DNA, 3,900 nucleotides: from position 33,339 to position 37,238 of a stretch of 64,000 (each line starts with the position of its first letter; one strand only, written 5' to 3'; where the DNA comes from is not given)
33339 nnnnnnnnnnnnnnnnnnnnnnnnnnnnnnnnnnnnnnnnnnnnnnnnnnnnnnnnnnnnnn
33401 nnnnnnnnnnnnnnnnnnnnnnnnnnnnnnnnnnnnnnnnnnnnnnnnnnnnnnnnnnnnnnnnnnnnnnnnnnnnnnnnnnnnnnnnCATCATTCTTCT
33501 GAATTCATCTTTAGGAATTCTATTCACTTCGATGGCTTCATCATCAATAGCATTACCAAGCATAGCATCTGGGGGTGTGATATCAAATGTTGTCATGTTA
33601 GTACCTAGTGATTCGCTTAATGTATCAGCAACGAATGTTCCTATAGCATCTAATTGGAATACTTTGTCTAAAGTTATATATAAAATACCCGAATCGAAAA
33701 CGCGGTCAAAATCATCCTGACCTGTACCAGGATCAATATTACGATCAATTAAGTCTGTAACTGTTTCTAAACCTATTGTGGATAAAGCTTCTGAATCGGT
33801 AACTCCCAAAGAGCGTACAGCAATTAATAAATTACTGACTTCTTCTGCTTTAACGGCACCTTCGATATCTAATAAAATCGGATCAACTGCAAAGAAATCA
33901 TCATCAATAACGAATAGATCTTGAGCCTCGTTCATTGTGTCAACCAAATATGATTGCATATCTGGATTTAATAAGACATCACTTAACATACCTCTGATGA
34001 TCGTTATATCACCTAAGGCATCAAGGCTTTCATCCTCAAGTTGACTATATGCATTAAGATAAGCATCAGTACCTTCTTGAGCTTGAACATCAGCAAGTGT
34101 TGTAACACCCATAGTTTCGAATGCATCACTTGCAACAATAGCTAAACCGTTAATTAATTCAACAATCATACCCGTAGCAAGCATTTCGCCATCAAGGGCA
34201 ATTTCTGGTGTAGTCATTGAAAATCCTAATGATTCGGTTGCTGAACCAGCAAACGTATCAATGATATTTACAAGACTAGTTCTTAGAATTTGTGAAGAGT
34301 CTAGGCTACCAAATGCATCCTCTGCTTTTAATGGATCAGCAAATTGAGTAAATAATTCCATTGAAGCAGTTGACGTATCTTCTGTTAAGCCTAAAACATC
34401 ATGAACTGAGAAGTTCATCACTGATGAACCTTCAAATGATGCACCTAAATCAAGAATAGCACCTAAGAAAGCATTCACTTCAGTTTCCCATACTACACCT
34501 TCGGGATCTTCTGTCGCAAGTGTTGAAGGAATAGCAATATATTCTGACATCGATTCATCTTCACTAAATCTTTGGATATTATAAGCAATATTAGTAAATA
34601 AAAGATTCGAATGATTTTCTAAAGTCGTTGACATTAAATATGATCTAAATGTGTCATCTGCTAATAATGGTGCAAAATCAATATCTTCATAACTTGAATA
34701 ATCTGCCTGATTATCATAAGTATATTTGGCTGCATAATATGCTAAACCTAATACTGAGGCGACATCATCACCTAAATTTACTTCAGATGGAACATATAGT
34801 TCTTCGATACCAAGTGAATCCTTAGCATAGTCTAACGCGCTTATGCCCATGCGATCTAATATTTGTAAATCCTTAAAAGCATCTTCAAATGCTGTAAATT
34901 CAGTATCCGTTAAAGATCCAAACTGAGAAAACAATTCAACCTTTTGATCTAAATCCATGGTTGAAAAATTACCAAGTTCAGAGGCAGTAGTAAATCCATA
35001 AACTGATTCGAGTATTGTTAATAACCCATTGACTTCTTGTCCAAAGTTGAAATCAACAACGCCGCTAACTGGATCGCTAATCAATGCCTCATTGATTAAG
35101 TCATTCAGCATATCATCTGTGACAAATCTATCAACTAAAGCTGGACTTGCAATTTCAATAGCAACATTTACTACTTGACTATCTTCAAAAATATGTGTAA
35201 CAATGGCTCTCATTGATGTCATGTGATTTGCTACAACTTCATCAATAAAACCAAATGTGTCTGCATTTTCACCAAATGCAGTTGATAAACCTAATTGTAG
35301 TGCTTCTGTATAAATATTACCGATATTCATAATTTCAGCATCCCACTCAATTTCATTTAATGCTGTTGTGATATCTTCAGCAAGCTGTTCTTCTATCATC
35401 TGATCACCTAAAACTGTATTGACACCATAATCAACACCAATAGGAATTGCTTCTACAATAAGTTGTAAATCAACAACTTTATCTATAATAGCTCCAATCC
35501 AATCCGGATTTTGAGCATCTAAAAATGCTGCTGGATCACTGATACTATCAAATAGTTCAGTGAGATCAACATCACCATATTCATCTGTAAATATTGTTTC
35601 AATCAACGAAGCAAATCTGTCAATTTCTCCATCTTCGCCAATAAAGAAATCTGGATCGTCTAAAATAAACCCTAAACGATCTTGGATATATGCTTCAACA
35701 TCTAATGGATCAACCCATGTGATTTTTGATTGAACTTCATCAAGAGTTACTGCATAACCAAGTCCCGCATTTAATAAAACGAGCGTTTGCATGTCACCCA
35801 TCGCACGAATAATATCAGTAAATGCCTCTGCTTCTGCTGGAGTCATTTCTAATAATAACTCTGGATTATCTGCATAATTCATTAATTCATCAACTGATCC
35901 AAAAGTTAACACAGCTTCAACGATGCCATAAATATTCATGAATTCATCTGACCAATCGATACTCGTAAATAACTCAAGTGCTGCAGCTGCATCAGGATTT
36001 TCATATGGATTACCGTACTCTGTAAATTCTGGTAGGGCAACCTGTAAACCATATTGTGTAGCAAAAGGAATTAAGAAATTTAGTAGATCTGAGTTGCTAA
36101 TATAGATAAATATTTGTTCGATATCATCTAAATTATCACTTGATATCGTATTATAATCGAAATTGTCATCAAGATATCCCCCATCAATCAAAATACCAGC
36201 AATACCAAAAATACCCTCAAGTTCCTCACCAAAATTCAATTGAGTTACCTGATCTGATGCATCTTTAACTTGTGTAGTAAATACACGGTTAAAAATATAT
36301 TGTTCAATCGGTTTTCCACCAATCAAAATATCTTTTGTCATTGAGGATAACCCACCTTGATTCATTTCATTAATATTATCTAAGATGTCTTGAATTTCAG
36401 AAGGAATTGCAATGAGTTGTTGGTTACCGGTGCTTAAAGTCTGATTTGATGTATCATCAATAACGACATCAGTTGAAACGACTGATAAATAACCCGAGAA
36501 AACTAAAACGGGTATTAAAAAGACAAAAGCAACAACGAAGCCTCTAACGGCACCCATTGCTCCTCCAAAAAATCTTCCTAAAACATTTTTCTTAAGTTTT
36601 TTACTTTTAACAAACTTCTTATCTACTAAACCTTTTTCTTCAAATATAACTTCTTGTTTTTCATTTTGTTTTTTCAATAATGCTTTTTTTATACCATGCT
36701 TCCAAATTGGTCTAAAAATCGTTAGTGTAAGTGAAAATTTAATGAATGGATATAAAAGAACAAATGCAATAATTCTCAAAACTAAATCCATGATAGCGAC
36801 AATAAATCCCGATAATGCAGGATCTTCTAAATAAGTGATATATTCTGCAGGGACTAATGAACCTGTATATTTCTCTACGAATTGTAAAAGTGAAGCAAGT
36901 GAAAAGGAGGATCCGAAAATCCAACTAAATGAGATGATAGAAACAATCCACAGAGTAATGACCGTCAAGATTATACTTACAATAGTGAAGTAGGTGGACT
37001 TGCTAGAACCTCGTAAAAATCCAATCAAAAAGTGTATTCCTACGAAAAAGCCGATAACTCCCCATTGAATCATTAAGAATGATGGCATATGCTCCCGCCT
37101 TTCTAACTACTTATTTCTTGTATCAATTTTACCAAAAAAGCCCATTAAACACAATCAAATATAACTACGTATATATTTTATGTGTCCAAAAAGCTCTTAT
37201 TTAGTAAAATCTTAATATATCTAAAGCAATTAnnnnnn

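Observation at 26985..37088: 3367-aa acidic repeat protein on a CvpA-like membrane anchor: candidate surface scaffold of a wall-less cell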

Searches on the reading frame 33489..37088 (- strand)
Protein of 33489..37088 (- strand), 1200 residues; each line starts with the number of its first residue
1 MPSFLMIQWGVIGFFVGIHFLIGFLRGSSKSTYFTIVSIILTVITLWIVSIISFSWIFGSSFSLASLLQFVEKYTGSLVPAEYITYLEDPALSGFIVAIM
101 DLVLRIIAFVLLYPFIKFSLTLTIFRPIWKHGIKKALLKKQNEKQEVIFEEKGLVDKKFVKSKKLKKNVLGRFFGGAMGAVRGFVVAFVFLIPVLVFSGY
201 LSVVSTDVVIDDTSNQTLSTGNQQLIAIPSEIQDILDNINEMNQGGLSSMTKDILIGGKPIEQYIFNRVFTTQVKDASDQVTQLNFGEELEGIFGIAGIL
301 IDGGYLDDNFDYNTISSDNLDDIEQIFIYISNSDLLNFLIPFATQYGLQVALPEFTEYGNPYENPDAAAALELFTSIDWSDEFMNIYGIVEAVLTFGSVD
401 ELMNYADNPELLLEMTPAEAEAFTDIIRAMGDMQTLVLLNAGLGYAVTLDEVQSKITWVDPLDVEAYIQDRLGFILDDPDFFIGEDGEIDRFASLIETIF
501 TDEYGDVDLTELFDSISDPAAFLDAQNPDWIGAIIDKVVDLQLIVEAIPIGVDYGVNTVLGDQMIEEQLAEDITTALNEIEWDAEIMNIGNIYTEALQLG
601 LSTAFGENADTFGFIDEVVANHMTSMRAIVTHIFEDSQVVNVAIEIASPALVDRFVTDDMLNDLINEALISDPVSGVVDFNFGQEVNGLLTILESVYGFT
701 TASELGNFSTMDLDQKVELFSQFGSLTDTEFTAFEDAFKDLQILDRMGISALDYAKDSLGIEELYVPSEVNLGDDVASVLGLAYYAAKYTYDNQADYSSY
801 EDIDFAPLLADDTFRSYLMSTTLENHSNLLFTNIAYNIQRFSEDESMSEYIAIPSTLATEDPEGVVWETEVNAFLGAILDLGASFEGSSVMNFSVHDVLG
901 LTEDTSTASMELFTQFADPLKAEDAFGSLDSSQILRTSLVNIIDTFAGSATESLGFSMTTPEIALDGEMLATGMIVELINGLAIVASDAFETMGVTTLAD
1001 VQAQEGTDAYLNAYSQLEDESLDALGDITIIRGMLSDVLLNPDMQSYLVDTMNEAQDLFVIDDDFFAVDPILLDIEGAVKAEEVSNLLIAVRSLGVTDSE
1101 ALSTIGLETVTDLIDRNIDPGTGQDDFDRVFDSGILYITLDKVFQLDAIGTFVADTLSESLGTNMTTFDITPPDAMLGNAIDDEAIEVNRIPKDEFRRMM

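Call 67: predict_structure(alignment_id=A5)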
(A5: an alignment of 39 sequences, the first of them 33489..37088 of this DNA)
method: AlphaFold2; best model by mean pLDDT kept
length: 1200 residues; sequences in the alignment: 39
mean_pLDDT: 82.2   pTM: 0.55
mean pLDDT of the five models: 82.2, 79.0, 77.0, 76.1, 72.4
residues with pLDDT >= 90: 280; 70-90: 781; 50-70: 113; < 50: 26
segments of 3 or more residues with pLDDT < 50: 206-229
pLDDT, mean of each block of 10 residues (from residue 1): 76 86 82 83 83 68 63 59 62 67 80 78 77 78 75 62 72 82 85 82 53 36 41 68 78 77 84 67 80 82 75 87 90 83 75 69 79 87 92 90 85 85 91 89 84 84 88 87 89 90 77 70 75 88 88 76 61 81 89 82 66 85 89 89 82 84 87 76 90 90 89 93 93 92 87 89 88 90 94 93 93 91 88 91 86 89 91 91 86 89 88 90 90 93 84 76 91 92 92 89 81 88 91 89 86 77 86 86 91 82 74 84 87 90 80 78 73 79 87 83
secondary structure, 60 per line:
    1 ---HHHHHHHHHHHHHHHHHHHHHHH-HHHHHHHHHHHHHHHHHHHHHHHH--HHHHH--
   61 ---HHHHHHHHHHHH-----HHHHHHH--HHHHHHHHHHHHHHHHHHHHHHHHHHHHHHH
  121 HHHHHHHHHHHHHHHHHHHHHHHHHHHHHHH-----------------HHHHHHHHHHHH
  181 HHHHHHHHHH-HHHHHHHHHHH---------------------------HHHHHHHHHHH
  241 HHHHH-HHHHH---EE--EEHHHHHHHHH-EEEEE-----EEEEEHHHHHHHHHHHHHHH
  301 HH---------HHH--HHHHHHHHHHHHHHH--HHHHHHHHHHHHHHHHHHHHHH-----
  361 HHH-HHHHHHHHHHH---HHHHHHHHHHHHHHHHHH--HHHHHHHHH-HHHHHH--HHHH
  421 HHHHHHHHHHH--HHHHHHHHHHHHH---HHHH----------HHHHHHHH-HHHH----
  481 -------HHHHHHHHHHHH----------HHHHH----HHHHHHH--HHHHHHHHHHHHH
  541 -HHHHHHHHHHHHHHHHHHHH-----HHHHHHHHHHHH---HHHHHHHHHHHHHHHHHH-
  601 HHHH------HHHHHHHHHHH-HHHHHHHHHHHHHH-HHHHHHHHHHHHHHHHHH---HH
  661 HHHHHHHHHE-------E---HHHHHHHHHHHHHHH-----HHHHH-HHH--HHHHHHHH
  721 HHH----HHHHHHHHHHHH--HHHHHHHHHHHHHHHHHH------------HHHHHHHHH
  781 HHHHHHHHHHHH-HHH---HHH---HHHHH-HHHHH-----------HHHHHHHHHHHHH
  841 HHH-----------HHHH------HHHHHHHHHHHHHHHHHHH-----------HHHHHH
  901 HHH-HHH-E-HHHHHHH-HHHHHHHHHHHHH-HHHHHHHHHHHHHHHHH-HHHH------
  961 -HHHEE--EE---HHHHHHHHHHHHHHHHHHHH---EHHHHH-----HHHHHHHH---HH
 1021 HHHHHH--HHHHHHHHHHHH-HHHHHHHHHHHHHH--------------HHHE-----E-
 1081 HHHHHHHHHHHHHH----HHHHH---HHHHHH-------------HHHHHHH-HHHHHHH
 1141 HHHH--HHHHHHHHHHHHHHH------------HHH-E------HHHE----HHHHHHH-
elements in order (helices of 4 or more, strands of 3 or more residues): H4-26 H28-51 H54-58 H64-75 H81-87 H90-151 H169-190 H192-202 H230-245 H247-251 H261-269 E271-275 E281-285 H286-302 H317-331 H334-355 H365-375 H379-396 H399-407 H409-414 H417-431 H434-446 H450-453 H464-471 H473-476 H488-499 H510-514 H519-525 H528-540 H542-561 H567-578 H582-599 H601-604 H611-621 H623-636 H638-655 H659-669 H682-696 H702-706 H713-723 H728-739 H742-759 H772-792 H806-810 H812-816 H828-843 H855-858 H865-883 H895-903 H911-917 H919-931 H933-949 H951-954 H974-993 H998-1002 H1008-1015 H1019-1026 H1029-1040 H1042-1055 H1081-1094 H1099-1103 H1107-1112 H1126-1132 H1134-1144 H1147-1161 H1193-1199

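Call 69: fold_search(model_id=the predicted structure, library=pdb)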
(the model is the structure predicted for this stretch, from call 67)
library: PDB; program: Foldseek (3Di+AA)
matches with E <= 10: 160; with E <= 0.001: 0
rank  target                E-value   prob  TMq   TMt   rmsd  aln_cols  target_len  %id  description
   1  8rc4_h                4.9e-02  0.30  0.11  0.12  42.7      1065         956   10  Structure of Integrator-PP2A complex (released 2024-02-07)
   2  3w3y_A                9.1e-02  0.13  0.08  0.09  46.6      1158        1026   11  Crystal structure of Kap121p bound to Nup53p (released 2013-04-10)
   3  9ogc_A                1.2e-01  0.18  0.09  0.12  34.5       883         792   12  Cryo-EM structure of human exportin-1 conjugated with KPT-185 and bound to human ASB8-ELOB/C (released 2025-11-26)
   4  3w3x_A                1.4e-01  0.13  0.09  0.10  44.6      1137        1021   12  Crystal structure of Kap121p bound to Pho4p (released 2013-04-10)
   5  3w3v                  1.5e-01  0.12  0.08  0.09  49.6      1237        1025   12  Crystal structure of Kap121p mutant D353K/E396K/D438K (released 2013-04-10)
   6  5h2v_A                1.9e-01  0.10  0.08  0.09  47.1      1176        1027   12  Crystal structure of the karyopherin Kap121p bound to the SUMO protease Ulp1p (released 2016-12-14)
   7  7mvw                  2.2e-01  0.12  0.10  0.11  43.7      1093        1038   12  Crystal structure of Chaetomium thermophilum Nup188 NTD (residues 1-1134) (released 2022-06-15)
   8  7xn7_q                2.3e-01  0.12  0.10  0.10  25.4      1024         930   11  RNA polymerase II elongation complex containing Spt4/5, Elf1, Spt6, Spn1 and Paf1C (released 2022-09-07)
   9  7tbi_F1               2.8e-01  0.10  0.09  0.07  34.7      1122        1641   11  Composite structure of the S. cerevisiae nuclear pore complex (NPC) (released 2022-06-15)
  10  2z5o_A                3.0e-01  0.11  0.08  0.10  36.1       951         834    9  Complex of Transportin 1 with JKTBP NLS (released 2007-10-23)
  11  9n6z_SP               3.0e-01  0.10  0.10  0.07  30.4      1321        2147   10  SSU processome maturation and disassembly, State D (released 2025-11-05)
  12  7tbk_A5               3.9e-01  0.21  0.13  0.13  22.0       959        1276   11  Composite structure of the dilated human nuclear pore complex (NPC) symmetric core generated with a 37A in situ cryo- (released 2022-06-15)
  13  7tbl_A5               4.1e-01  0.20  0.13  0.13  22.0       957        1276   11  Composite structure of the human nuclear pore complex (NPC) cytoplasmic face generated with a 12A cryo-ET map of the  (released 2022-06-22)
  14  8rc4_e                4.2e-01  0.20  0.14  0.17  20.5       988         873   10  Structure of Integrator-PP2A complex (released 2024-02-07)
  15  4ady_B                4.4e-01  0.08  0.07  0.09  41.2       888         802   12  Crystal structure of 26S proteasome subunit Rpn2 (released 2012-03-14)
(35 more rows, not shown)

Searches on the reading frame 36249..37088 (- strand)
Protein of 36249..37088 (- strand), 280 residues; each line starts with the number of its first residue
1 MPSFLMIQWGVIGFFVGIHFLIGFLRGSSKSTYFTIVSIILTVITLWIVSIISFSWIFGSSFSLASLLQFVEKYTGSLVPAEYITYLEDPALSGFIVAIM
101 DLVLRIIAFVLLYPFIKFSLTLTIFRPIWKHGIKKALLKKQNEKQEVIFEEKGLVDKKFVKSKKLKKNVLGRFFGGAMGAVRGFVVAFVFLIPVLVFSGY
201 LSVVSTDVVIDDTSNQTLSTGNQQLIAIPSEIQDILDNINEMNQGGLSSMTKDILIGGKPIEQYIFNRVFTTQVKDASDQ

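Call 7: search_protein_families(library=pfam, proteins=[window:36249-37088:-], max_evalue=10)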
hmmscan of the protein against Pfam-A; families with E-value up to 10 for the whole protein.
seq(280 aa): 4 families
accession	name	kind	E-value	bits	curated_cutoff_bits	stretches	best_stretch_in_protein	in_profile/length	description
PF19388.4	DUF5963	-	0.059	14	23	1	182-208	3-28/83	Family of unknown function (DUF5963)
PF20211.3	DUF6571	-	0.16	10.9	27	1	214-259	51-91/729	Family of unknown function (DUF6571)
PF16094.10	PAC1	-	0.21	11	28.4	1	189-243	221-275/283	Proteasome assembly chaperone 4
PF06103.16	DUF948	-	1.5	9.4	37.2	1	184-244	4-61/89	Bacterial protein of unknown function (DUF948)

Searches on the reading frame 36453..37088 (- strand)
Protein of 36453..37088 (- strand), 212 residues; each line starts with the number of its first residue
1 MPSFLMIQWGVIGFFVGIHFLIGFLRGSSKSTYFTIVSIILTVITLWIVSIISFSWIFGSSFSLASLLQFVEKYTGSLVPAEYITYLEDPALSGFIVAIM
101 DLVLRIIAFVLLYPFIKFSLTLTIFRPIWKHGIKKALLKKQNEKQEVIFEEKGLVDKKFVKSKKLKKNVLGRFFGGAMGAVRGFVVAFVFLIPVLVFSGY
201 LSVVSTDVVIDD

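Call 20: find_homologous_proteins(query=A1, max_evalue=0.001)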
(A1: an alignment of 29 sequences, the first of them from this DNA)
Query A1 (29 sequences) (212 aa, profile of the alignment): 4 proteins with E <= 0.001 among 8000 candidates.
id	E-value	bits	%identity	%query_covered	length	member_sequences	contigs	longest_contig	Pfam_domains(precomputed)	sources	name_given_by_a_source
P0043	1.4e-90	321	100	100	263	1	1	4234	-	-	-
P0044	3.3e-84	300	60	99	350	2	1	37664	-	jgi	jgi:hypothetical protein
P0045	1.5e-83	298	55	96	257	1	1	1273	-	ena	-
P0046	1.7e-39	154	44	64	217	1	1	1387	-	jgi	jgi:hypothetical protein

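Call 21: find_related_loci(query=A1, collection=genome_contigs, flank=10000)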
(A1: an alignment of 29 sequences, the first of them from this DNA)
Query A1 (212 aa) in genome_contigs; peptide patterns used: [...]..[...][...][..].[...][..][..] (x = any residue, [..] = any of these).
63 stretches matched a pattern; 31 encode a relative of the query (tblastn E <= 1e-3); 31 distinct loci.
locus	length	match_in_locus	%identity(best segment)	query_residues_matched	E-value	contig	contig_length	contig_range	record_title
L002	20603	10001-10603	94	1-201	5e-122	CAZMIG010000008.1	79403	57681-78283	MAG TPA_asm: uncultured Mariniplasma sp. isolate SRP178699_co1_599 genome assembly, contig: NODE_215_length_79403_cov_11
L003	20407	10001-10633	75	1-212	1e-104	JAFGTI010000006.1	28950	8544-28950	MAG: Acholeplasmataceae bacterium isolate Zod_Metabat.963 k87_171389, whole genome shotgun sequence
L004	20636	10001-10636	65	1-212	1e-92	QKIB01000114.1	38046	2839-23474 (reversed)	MAG: Acholeplasmatales bacterium isolate SZUA-569 scaffold_1982, whole genome shotgun sequence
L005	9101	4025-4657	66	1-212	4e-92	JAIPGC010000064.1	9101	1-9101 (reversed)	MAG: Acholeplasmataceae bacterium isolate Tobar13m-G41 Tobar13m-C6673, whole genome shotgun sequence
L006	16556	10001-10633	67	1-212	1e-91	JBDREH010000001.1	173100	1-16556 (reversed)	MAG: Bacillota bacterium isolate MEGAHIT-group-1.303 k141_9726480, whole genome shotgun sequence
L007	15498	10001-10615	70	1-206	1e-90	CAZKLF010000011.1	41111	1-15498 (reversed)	MAG TPA_asm: uncultured Mariniplasma sp. isolate SRP191223_co1_51 genome assembly, contig: NODE_650_length_41111_cov_10.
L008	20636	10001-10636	60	1-212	3e-83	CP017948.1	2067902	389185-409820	Tenericutes bacterium MO-XQ, complete sequence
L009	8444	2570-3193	61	1-209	1e-79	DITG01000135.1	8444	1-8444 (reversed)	MAG TPA_asm: Acholeplasmataceae bacterium UBA6190 UBA6190_contig_294624, whole genome shotgun sequence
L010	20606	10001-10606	59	1-202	4e-77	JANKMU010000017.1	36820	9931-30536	MAG: Tenericutes bacterium isolate M17C-02 NODE_17_length_36820_cov_5.489868, whole genome shotgun sequence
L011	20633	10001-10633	59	1-211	6e-77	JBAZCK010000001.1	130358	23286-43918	MAG: Acholeplasmataceae bacterium isolate SO_2017_LW2_69 scaffold_271_c1_LW138R_2017, whole genome shotgun sequence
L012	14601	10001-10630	56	1-212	1e-75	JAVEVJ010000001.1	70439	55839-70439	MAG: Acholeplasmataceae bacterium isolate BF4_119 NODE_1087_length_70439_cov_10.252617_Biofilm4, whole genome shotgun se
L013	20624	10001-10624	56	1-208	3e-74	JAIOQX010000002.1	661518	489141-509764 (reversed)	MAG: Acholeplasmataceae bacterium isolate SMBSF03 20071_Bin_1_contigs_1_c_000000000001, whole genome shotgun sequence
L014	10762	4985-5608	60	1-209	4e-73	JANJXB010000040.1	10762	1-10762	MAG: Acholeplasmataceae bacterium isolate RS263_metabat.bin.35 RS263_k141_4653, whole genome shotgun sequence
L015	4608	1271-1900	54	1-210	4e-73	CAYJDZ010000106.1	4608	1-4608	MAG TPA_asm: uncultured Mariniplasma sp. isolate ERP122455_co1_2 genome assembly, contig: NODE_8087_length_4608_cov_21.9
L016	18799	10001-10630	56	1-210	4e-72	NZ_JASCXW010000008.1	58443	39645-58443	Peloplasma aerotolerans strain M4Ah 8, whole genome shotgun sequence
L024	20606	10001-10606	54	1-202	1e-61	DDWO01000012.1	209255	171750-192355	MAG TPA_asm: Acholeplasmataceae bacterium UBA2284 UBA2284_contig_8320, whole genome shotgun sequence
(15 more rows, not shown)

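Call 88: search_protein_families(library=pfam, proteins=[L016:16088-16321:+, L024:15323-15574:+, L013:14558-14806:+], max_evalue=10)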
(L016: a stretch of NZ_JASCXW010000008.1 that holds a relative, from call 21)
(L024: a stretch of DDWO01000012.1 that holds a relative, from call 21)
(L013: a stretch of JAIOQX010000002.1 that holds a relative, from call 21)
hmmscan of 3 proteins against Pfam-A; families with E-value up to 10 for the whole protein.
L016:16088-16321:+ (78 aa): 0 families

L024:15323-15574:+ (84 aa): 0 families

L013:14558-14806:+ (83 aa): 0 families
